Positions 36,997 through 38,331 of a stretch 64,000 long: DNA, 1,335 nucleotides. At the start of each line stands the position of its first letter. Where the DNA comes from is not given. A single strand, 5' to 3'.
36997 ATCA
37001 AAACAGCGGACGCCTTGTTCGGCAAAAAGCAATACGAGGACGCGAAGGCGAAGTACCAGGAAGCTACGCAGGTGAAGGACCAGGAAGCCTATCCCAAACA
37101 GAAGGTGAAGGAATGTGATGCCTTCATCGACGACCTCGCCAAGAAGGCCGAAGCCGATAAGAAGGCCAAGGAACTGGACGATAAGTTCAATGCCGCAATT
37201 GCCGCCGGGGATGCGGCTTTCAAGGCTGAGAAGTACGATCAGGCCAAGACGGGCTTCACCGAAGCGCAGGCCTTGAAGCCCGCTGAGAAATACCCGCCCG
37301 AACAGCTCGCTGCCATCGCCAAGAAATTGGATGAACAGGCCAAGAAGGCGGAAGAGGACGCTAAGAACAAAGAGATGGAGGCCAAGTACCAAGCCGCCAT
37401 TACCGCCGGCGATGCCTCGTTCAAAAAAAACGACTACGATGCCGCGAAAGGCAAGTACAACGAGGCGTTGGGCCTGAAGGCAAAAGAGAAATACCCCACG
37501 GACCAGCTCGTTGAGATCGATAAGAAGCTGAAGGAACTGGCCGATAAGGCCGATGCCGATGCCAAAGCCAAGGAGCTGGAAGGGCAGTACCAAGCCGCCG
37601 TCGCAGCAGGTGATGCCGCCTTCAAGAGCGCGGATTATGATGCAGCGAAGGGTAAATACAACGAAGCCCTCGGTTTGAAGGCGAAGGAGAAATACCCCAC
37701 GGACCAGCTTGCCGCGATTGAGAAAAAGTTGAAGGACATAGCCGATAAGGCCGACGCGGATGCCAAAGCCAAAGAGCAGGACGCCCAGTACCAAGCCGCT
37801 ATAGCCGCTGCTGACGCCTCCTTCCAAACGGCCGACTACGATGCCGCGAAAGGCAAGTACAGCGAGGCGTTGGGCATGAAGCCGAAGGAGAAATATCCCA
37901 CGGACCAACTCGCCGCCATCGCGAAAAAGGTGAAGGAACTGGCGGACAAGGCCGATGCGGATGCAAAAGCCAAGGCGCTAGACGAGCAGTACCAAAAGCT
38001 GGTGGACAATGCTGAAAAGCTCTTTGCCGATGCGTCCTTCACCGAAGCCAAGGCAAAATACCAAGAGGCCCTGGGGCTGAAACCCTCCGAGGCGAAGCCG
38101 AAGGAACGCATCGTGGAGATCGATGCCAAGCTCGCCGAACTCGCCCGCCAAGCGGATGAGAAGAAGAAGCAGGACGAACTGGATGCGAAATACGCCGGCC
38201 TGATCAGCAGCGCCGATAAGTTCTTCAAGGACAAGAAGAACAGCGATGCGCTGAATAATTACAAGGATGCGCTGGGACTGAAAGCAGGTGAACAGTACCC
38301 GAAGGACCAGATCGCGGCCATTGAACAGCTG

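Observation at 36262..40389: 1375-aa secreted 'KYP-DQLAAI' TPR-like repeat protein with carboxypeptidase-regulatory-like head and Gln-rich coiled-coil tail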

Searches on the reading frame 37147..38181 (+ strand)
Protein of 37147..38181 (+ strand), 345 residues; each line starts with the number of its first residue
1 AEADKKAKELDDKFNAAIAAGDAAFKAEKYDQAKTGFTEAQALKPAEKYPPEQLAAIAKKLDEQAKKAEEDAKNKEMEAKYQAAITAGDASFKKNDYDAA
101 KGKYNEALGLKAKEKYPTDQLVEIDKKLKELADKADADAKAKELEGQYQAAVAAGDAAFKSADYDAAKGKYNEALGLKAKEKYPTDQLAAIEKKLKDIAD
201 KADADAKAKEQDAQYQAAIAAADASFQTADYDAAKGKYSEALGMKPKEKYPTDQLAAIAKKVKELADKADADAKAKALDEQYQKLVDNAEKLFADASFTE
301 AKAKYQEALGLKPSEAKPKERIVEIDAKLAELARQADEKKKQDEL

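Call 42: predict_structure(alignment_id=A2)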
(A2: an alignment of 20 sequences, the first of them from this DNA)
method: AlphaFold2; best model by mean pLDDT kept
length: 345 residues; sequences in the alignment: 20
mean_pLDDT: 94.2   pTM: 0.45
mean pLDDT of the five models: 94.2, 94.0, 93.4, 91.8, 91.5
residues with pLDDT >= 90: 319; 70-90: 26; 50-70: 0; < 50: 0
segments of 3 or more residues with pLDDT < 50: none
pLDDT, mean of each block of 10 residues (from residue 1): 86 94 94 93 92 93 90 93 97 96 96 94 95 94 96 98 97 96 97 95 94 96 97 97 94 96 94 92 95 95 95 92 95 91 83
secondary structure, 60 per line:
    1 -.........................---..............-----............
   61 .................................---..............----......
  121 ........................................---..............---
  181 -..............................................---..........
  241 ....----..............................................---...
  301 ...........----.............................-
elements in order: H2-26 H30-43 H49-93 H97-110 H115-160 H164-177 H182-227 H231-244 H249-294 H298-311 H316-344

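Call 48: fold_search(model_id=the predicted structure, library=pdb)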
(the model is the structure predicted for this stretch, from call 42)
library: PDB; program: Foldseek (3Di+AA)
matches with E <= 10: 1214; with E <= 0.001: 50
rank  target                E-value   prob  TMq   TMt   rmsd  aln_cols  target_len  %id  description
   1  8chy                  2.0e-07  1.00  0.15  0.18  50.3       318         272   21  Crystal structure of an 8-repeat consensus TPR superhelix with Zinc. (released 2024-02-21)
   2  9qhc_B                3.7e-07  1.00  0.19  0.24  54.0       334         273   20  Crystal structure of 8-repeat CTPR protein with eliminated coordination sites (released 2025-10-22)
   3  9qhb                  5.0e-07  1.00  0.15  0.19  48.0       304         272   23  Crystal structure of 16-repeat CTPR protein with eliminated coordination sites (released 2025-10-22)
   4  9qhc_A                1.3e-06  1.00  0.17  0.21  58.9       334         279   21  Crystal structure of 8-repeat CTPR protein with eliminated coordination sites (released 2025-10-22)
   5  2y4u                  2.4e-06  1.00  0.14  0.11  58.2       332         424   19  Crystal structure of human P58(IPK) in space group P312 (released 2011-08-10)
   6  2y4t_B                3.0e-06  1.00  0.14  0.12  56.6       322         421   20  Crystal structure of the human co-chaperone P58(IPK) (released 2011-08-10)
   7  2y4t_A                4.0e-06  1.00  0.15  0.12  57.1       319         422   18  Crystal structure of the human co-chaperone P58(IPK) (released 2011-08-10)
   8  1w3b_B                4.0e-06  1.00  0.15  0.14  52.1       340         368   17  The superhelical TPR domain of O-linked GlcNAc transferase reveals structural similarities to importin alpha. (released 2004-09-09)
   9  1w3b_A                6.5e-06  1.00  0.15  0.13  53.1       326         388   16  The superhelical TPR domain of O-linked GlcNAc transferase reveals structural similarities to importin alpha. (released 2004-09-09)
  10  7kw7_E                8.4e-06  1.00  0.14  0.15  50.9       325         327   18  Atomic cryoEM structure of Hsp90-Hsp70-Hop-GR (released 2021-12-08)
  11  6eou                  8.4e-06  1.00  0.15  0.15  51.1       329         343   17  O-GlcNAc transferase TPR domain with the intellectual disability associated mutation L254F (released 2018-05-09)
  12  3ieg_A                9.2e-06  1.00  0.15  0.14  53.6       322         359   18  Crystal Structure of P58(IPK) TPR Domain at 2.5 A (released 2010-03-31)
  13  8dtg_B                2.3e-05  1.00  0.15  0.08  46.2       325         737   14  Cryo-EM structure of Arabidopsis SPY alternative conformation 1 (released 2023-03-08)
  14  8dtf_A                2.8e-05  1.00  0.16  0.07  46.0       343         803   16  Cryo-EM structure of the full length Arabidopsis SPY with complete TPRs (released 2023-03-08)
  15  8dtg_A                3.5e-05  1.00  0.15  0.07  49.9       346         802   15  Cryo-EM structure of Arabidopsis SPY alternative conformation 1 (released 2023-03-08)
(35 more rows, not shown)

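Call 61: search_solved_structures(query=A2, max_evalue=0.01)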
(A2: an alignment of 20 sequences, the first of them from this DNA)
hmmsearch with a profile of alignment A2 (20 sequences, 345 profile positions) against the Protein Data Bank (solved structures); distinct sequences matched with E-value up to 0.01: 12.
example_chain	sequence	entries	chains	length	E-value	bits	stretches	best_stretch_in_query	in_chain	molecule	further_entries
1w3b_A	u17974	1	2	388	5.6e-05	25.6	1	29-247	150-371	UDP-N-ACETYLGLUCOSAMINE--PEPTIDE N-ACETYLGLUCOSAMINYLTRANSFERASE 110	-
4gco_A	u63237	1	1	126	0.00011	24.6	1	223-322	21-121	Protein STI-1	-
6eou_A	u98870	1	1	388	0.0002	23.7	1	29-247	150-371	UDP-N-acetylglucosamine--peptide N-acetylglucosaminyltransferase 110 kDa subunit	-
7yeh_B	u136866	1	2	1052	0.0004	22.8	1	29-247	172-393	UDP-N-acetylglucosamine--peptide N-acetylglucosaminyltransferase 110 kDa subunit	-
7yea_A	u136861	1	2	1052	0.00041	22.8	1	29-247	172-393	UDP-N-acetylglucosamine--peptide N-acetylglucosaminyltransferase 110 kDa subunit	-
7ntf_A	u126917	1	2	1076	0.00045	22.6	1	29-247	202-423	Isoform 1 of UDP-N-acetylglucosamine--peptide N-acetylglucosaminyltransferase 110 kDa subu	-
6fd7_A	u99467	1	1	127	0.0013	21.1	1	157-264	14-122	RNA polymerase II-associated protein 3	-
4cgv_A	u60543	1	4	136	0.0013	21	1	155-264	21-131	RNA POLYMERASE II-ASSOCIATED PROTEIN 3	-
6zbk_A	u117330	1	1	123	0.0016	20.8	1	157-264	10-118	RNA polymerase II-associated protein 3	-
7obi_A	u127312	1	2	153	0.0027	20.1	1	95-315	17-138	CTPR-rv4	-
6b85_J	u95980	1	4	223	0.0032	19.8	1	67-179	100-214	TMHC4_R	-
2fo7_A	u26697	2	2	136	0.0091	18.3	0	88-179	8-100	SYNTHETIC CONSENSUS TPR PROTEIN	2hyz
